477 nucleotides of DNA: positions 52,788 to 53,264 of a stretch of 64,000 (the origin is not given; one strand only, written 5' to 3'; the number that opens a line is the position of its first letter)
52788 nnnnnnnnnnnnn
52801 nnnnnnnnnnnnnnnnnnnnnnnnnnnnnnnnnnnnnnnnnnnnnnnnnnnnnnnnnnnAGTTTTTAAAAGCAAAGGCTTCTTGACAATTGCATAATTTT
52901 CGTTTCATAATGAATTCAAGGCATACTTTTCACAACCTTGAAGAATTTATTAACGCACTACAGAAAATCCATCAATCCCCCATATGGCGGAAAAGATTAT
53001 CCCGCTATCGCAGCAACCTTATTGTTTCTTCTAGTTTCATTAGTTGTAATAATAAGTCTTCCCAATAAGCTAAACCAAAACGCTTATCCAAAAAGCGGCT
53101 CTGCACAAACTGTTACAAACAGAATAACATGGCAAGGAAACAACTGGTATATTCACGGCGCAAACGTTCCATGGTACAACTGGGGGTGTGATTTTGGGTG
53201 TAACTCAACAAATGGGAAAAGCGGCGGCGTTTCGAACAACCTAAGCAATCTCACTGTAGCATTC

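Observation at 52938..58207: Conserved N-terminal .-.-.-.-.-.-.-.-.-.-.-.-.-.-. motif preceding the membrane anchor of three consecutive secreted hydrolases (possible novel sorting or secretion signal)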

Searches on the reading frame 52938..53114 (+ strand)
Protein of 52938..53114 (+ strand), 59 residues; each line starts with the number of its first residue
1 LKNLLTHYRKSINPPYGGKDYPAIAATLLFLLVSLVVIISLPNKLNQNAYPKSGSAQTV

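Call 8: search_protein_families(library=ncbifam, proteins=[window:52938-53099:+], max_evalue=10)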
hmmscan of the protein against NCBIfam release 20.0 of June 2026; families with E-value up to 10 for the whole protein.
seq(54 aa): 0 families

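Call 10: find_homologous_proteins(query=A3, max_evalue=10)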
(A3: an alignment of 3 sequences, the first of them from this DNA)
Query A3 (3 sequences): 30 candidates shared short words with the query, none scored E <= 10.

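Call 21: search_protein_representatives(alignment_id=A3)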
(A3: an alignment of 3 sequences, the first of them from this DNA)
Query: 3 sequences, 50 profile positions. Proteins with E-value up to 0.001 (for the whole library): 83; up to 1e-10: 11; up to 1e-30: 0. The best 83 are listed.
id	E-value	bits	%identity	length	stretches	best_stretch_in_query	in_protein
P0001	6.5e-23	96.0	-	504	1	3-50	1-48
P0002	2.1e-22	94.3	-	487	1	2-50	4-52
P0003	2.7e-20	87.6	-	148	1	1-50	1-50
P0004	3.9e-18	80.7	-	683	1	1-49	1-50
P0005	3.4e-17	77.7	-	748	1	2-49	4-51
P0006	5.3e-14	67.5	-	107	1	2-49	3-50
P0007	1.6e-13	65.9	-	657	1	3-49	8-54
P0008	1.7e-13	65.8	-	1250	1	2-49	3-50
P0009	8.0e-13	63.7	-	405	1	2-49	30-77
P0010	2.3e-12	62.2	-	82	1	2-48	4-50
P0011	1.7e-11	59.4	-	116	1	2-49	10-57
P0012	5.0e-10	54.7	-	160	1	4-48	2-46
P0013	6.5e-09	51.2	-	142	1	6-43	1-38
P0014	9.7e-09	50.6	-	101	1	3-41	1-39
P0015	2.8e-08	49.1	-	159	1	4-41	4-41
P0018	1.6e-07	46.7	-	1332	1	1-45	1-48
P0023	3.1e-06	42.6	-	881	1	5-41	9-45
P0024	4.5e-06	42.1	-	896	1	3-41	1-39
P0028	6.1e-06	41.7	-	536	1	2-46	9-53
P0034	2.1e-05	40.0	-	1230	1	4-34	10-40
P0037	3.0e-05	39.5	-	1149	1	4-43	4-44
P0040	4.3e-05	38.9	-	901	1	2-36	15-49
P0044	5.4e-05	38.6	-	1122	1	6-42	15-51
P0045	6.2e-05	38.4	-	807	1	3-41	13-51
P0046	7.6e-05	38.1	-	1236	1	4-34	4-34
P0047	7.9e-05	38.1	-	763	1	5-41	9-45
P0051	1.0e-04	37.7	-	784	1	2-40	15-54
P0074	6.4e-04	35.2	-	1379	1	5-42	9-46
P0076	7.0e-04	35.1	-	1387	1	5-42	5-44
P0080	8.6e-04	34.8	-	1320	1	5-39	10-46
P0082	9.5e-04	34.6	-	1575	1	4-41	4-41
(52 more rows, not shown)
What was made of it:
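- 83 representative clusters score E<=1e-3 out of 1.84e9, and the match starts within the first 30 residues in nearly all (call 21).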

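Call 26: list_cluster_members(proteins=[P0004, P0008, P0018, P0023, P0034, P0037, P0046, P0074, P0076, P0082])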
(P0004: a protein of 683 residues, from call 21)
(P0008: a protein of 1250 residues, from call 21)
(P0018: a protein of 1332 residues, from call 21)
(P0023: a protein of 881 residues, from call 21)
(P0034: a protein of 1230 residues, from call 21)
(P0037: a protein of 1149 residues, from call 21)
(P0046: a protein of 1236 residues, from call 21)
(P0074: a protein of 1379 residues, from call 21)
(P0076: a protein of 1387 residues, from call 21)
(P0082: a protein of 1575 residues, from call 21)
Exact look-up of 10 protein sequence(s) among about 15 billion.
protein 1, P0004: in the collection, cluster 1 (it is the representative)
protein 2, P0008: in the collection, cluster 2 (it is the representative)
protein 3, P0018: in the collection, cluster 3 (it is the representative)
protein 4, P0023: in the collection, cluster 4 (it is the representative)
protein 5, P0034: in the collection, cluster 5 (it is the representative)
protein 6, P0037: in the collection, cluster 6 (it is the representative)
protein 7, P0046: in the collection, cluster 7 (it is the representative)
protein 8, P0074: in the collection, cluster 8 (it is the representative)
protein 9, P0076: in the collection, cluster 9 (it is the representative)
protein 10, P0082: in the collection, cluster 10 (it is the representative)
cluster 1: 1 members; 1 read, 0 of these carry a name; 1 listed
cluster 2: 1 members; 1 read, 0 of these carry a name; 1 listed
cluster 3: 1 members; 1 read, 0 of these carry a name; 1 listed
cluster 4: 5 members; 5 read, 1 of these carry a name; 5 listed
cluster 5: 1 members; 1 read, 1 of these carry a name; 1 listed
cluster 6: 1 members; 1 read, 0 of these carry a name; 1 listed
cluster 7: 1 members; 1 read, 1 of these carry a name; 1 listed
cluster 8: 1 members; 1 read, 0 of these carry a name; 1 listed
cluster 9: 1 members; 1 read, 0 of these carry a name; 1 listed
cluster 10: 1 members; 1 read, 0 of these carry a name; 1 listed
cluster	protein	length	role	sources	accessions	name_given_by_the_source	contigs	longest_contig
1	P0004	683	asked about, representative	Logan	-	-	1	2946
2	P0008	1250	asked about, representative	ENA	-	-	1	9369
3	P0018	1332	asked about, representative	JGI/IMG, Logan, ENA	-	-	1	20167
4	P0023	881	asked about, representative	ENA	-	-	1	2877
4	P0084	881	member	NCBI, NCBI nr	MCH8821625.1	DUF4185 domain-containing protein [Patescibacteria group bacterium]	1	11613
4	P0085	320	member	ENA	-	-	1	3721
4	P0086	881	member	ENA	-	-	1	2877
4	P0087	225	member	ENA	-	-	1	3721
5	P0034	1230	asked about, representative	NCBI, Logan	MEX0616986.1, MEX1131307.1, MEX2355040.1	MAG: Ig-like domain-containing protein [Candidatus Woykebacteria bacterium]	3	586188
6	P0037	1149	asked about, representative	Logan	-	-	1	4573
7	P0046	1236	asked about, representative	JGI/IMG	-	subtilisin family serine protease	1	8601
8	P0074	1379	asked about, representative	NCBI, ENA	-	-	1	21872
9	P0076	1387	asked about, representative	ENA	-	-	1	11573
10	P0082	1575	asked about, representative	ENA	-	-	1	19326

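Call 27: find_encoding_contigs(protein=P0034, flank=10000, max_places=3)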
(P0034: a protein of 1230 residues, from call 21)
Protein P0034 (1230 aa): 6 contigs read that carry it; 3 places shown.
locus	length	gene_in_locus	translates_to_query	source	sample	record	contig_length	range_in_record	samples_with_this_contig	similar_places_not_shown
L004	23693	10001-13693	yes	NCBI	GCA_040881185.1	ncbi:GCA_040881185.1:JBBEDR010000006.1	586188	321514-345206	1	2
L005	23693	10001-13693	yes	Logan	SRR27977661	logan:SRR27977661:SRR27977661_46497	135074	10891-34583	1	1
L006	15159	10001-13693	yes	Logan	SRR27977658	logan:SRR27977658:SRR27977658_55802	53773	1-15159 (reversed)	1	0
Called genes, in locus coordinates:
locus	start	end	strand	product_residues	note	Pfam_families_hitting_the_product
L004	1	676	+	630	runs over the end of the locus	PF03717:PBP_dimer, PF00905:Transpeptidase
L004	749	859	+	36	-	PF01402:RHH_1 (weak), PF07878:RHH_5 (weak)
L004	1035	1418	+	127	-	PF01850:PIN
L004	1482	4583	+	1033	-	PF01436:NHL (weak), PF17957:Big_7, PF24517:CBM96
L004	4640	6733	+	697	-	PF13750:Big_3_3 (faint), PF17957:Big_7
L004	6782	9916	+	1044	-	PF07995:GSDH, PF22807:TrAA12, PF23500:DUF7133, PF18911:PKD_4, PF00801:PKD, PF17957:Big_7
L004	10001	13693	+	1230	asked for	PF06832:BiPBP_C (faint), PF17957:Big_7, PF19077:Big_13, PF17957:Big_7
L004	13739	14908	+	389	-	-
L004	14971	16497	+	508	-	PF00117:GATase, PF07722:Peptidase_C26, PF02540:NAD_synthase (faint), PF00958:GMP_synt_C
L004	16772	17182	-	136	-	-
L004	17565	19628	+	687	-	PF01751:Toprim, PF01131:Topoisom_bac, PF01396:Zn_ribbon_Top1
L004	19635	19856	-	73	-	PF07927:HicA_toxin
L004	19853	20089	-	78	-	PF15919:HicB_lk_antitox, PF21748:UPF0150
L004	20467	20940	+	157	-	-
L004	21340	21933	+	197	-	-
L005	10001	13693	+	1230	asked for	PF06832:BiPBP_C (faint), PF17957:Big_7, PF19077:Big_13, PF17957:Big_7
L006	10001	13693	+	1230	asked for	PF06832:BiPBP_C (faint), PF17957:Big_7, PF19077:Big_13, PF17957:Big_7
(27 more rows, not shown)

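Call 31: find_homologous_proteins(query=A4, max_evalue=0.01)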
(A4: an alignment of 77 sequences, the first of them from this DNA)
Query A4 (77 sequences) (54 aa, profile of the alignment): 3 proteins with E <= 0.01 among 613 candidates.
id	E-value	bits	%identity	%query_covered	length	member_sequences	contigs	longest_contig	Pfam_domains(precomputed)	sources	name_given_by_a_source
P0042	1.8e-17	80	43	74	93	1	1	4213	-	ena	-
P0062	9.2e-14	68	41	59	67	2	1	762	-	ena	-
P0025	1.8e-12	64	50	70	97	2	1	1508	-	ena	-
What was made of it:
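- Tried and rejected: It returned nothing for the 3-sequence profile and only 3 short proteins for the 77-sequence profile (calls 10, 31).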

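Call 34: search_protein_families(library=pfam, alignment_id=A5, max_evalue=0.0001)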
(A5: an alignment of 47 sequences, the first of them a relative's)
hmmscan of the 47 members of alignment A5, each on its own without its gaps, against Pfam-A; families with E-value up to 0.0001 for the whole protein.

A. member 1, P0001 (504 aa): 1 family
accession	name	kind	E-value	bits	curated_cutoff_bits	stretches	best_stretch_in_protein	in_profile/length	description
PF17957.7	Big_7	-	2.3e-23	83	24.1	1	416-485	1-70/70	Bacterial Ig domain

B. families by the number of members that match (of 47 scanned): 47 families (the first 25 are shown)
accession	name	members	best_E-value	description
PF17957.7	Big_7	26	3.3e-77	Bacterial Ig domain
PF00404.24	Dockerin_1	15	6.7e-08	Dockerin type I domain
PF00082.27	Peptidase_S8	8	7.9e-63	Subtilase family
PF19077.6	Big_13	7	2.3e-16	Bacterial Ig-like domain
PF01436.27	NHL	4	2.4e-19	NHL repeat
PF00963.24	Cohesin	4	2.5e-17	Cohesin domain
PF00041.27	fn3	4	7.2e-16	Fibronectin type III domain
PF22148.1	Fervidolysin_NPro-like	4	2.8e-11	Fervidolysin N-terminal prodomain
PF13750.12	Big_3_3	4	1.3e-07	Bacterial Ig-like domain (group 3)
PF13810.12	DUF4185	2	1.1e-69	Domain of unknown function (DUF4185)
PF13517.12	FG-GAP_3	2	6.6e-25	FG-GAP-like repeat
PF07691.17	PA14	2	1.9e-18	PA14 domain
PF13229.12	Beta_helix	2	8.8e-17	Right handed beta helix region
PF13620.12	CarboxypepD_reg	2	1.3e-15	Carboxypeptidase regulatory-like domain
PF22633.2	F5_F8_type_C_2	2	3.9e-15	NedA-like, galactose-binding domain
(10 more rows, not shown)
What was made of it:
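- Closest known: Extended signal peptide region. Different: ESPR cargo is type V secretion passengers of diderm bacteria, whereas here the cargo is enzymes and cohesin/dockerin/Ig proteins of CPR bacteria (call 34).
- It includes Big_7, dockerin, S8, cohesin, NHL, fn3, DUF4185, FG-GAP, PA14, C1, M11 and GH5, giving 47 families in 47 proteins (call 34). Fifteen of 47 cargo proteins carry dockerins, which give them another means of retention (call 34). The cargo proteins are large multidomain enzymes (call 34).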

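Call 52: list_cluster_members(proteins=[P0005, P0007, P0024, P0028, P0040, P0044, P0045, P0047, P0051, P0080])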
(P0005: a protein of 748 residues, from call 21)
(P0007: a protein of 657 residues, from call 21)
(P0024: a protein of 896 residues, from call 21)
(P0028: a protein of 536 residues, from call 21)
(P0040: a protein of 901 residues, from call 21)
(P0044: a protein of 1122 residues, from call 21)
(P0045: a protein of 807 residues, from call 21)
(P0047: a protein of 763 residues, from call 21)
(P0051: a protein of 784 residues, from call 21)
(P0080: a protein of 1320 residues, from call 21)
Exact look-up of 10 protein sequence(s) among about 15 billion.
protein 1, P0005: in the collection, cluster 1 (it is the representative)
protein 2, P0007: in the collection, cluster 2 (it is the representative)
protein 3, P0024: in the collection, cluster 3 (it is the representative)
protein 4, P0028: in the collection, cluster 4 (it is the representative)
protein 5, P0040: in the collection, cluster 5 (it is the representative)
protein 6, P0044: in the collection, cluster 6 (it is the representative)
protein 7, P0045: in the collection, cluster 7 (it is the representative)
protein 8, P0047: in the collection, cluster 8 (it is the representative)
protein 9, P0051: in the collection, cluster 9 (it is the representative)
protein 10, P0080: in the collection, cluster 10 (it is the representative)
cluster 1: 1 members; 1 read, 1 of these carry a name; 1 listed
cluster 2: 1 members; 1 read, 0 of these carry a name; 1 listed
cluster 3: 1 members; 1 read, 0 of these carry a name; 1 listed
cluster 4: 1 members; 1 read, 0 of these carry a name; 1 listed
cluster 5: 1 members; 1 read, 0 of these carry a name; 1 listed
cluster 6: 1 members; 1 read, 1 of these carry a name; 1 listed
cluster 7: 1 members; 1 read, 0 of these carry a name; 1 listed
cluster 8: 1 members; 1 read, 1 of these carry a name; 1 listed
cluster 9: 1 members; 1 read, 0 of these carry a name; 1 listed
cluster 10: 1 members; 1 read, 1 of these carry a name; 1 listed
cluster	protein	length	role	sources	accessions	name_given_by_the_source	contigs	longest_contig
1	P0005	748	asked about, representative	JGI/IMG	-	thermitase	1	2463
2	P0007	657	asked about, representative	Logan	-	-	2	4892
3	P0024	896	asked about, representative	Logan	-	-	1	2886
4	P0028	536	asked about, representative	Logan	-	-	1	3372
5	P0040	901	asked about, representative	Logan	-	-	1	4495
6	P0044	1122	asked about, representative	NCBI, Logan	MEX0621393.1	MAG: PA14 domain-containing protein [Candidatus Woykebacteria bacterium]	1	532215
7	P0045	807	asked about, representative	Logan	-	-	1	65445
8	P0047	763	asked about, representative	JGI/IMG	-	hypothetical protein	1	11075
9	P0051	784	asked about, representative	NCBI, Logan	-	-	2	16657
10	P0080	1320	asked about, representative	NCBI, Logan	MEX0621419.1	MAG: Ig-like domain-containing protein [Candidatus Woykebacteria bacterium]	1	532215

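Call 54: find_encoding_contigs(protein=P0044, flank=10000, max_places=1)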
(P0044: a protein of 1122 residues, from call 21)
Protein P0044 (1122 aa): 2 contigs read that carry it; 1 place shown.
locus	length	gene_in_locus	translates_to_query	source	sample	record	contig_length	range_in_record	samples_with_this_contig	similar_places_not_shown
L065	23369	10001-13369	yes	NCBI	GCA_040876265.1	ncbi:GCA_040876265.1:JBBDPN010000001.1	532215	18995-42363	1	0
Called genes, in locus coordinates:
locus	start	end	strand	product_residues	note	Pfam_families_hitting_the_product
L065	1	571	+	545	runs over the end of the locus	PF03485:Arg_tRNA_synt_N, PF00133:tRNA-synt_1 (faint), PF00750:tRNA-synt_1d, PF01921:tRNA-synt_1f (faint), PF01406:tRNA-synt_1e (faint), PF05746:DALR_1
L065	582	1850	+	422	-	PF00675:Peptidase_M16, PF05193:Peptidase_M16_C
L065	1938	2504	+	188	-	PF00334:NDK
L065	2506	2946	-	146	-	PF07963:N_methyl, PF08334:T2SSG (weak)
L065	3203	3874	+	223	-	PF04203:Sortase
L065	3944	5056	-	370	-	PF08308:PEGA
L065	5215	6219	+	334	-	PF00022:Actin (weak), PF06723:MreB_Mbl, PF00012:HSP70, PF14450:FtsA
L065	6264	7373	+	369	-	PF13439:Glyco_transf_4, PF00534:Glycos_transf_1, PF13692:Glyco_trans_1_4, PF13524:Glyco_trans_1_2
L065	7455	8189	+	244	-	PF03808:Glyco_tran_WecG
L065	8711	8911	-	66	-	PF12728:HTH_17, PF13411:MerR_1, PF00376:MerR (weak)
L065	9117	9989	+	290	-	PF18884:TSP3_bac (weak)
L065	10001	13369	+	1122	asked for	PF01229:Glyco_hydro_39, PF07691:PA14, PF00404:Dockerin_1 (weak)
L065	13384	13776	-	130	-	PF16320:Ribosomal_L12_N, PF00542:Ribosomal_L12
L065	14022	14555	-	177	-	PF00466:Ribosomal_L10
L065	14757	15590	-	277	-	PF00687:Ribosomal_L1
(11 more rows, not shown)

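Call 55: find_encoding_contigs(protein=P0080, flank=10000, max_places=1)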
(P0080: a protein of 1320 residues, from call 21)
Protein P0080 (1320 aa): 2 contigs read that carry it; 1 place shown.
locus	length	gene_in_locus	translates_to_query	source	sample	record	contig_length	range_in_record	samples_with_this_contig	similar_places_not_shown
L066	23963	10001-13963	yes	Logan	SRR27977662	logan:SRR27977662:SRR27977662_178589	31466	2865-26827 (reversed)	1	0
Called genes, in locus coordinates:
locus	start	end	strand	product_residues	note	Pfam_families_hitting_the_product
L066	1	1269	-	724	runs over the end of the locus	PF04932:Wzy_C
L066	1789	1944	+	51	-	-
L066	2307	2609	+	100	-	-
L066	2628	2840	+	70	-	-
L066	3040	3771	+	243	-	PF12146:Hydrolase_4, PF00561:Abhydrolase_1, PF00975:Thioesterase (weak), PF12697:Abhydrolase_6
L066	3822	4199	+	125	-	-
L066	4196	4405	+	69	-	-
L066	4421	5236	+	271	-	PF12146:Hydrolase_4, PF00561:Abhydrolase_1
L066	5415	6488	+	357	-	PF00022:Actin (weak), PF06723:MreB_Mbl, PF00012:HSP70, PF14450:FtsA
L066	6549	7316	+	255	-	PF04085:MreC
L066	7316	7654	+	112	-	-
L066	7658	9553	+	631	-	PF03717:PBP_dimer, PF00905:Transpeptidase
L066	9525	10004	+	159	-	PF13473:Cupredoxin_1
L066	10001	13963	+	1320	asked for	PF19077:Big_13 (faint), PF17957:Big_7, PF07691:PA14, PF00404:Dockerin_1 (weak)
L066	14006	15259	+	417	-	PF17957:Big_7, PF00041:fn3, PF00404:Dockerin_1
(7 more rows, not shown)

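Call 58: search_protein_families(library=pfam, proteins=[window:52938-53114:+], max_evalue=10)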
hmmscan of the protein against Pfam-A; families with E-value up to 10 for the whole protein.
seq(59 aa): 1 family
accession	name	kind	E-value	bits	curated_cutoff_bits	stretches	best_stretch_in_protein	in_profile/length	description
PF07850.20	Renin_r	-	0.24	11.9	27.8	1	18-39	29-50/79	Renin receptor-like transmembrane spanning segment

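Call 66: predict_structure(alignment_id=A4)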
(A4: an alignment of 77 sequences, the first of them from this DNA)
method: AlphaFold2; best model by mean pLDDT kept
length: 54 residues; sequences in the alignment: 77
mean_pLDDT: 86.9   pTM: 0.51
mean pLDDT of the five models: 86.9, 85.3, 84.8, 83.9, 83.5
residues with pLDDT >= 90: 30; 70-90: 14; 50-70: 10; < 50: 0
segments of 3 or more residues with pLDDT < 50: none
pLDDT, mean of each block of 10 residues (from residue 1): 89 88 97 98 71 64
secondary structure, 60 per line:
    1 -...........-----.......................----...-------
elements in order: H2-12 H18-40
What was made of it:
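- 52938..53105 (+): Leader of gene 1 (residues 1-56). It comprises an n-region helix, the NPPY turn, the hydrophobic helix 18-40, LPN, and a polar stretch ending ..GSA before Q57. AlphaFold2 run on 77 aligned leaders gives helix 2-12, a break at 13-17 and helix 18-40, with pLDDT 86.9 (call 66).
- AlphaFold2 predicts helix, turn, helix with pLDDT 87 (call 66).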
